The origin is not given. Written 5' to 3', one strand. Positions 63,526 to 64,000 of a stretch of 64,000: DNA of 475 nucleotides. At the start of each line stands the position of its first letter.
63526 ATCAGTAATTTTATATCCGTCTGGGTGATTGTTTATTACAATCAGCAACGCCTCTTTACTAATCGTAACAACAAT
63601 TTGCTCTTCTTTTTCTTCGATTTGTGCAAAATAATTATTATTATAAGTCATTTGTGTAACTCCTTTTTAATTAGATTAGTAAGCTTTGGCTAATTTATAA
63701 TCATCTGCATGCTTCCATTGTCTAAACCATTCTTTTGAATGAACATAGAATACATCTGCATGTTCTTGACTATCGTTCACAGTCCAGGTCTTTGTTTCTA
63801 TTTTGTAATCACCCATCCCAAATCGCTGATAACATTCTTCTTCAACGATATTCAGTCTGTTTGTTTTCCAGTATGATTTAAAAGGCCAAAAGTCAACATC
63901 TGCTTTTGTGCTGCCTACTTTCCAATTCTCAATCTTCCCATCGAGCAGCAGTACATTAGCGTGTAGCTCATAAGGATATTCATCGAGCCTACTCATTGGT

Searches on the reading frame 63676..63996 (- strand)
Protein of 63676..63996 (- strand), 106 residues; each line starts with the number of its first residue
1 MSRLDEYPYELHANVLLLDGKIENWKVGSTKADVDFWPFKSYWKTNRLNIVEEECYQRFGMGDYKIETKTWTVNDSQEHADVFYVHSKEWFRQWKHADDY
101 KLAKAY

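Call 24: find_encoding_contigs(protein=window:63676-63996:-, flank=10000, max_places=2)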
Protein window:63676-63996:- (106 aa): no gene with exactly this product is on record in the collection.

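Call 27: search_protein_families(library=pfam, max_evalue=0.01, proteins=[window:63679-63996:-])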
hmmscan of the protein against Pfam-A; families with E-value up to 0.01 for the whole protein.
seq(106 aa): 0 families
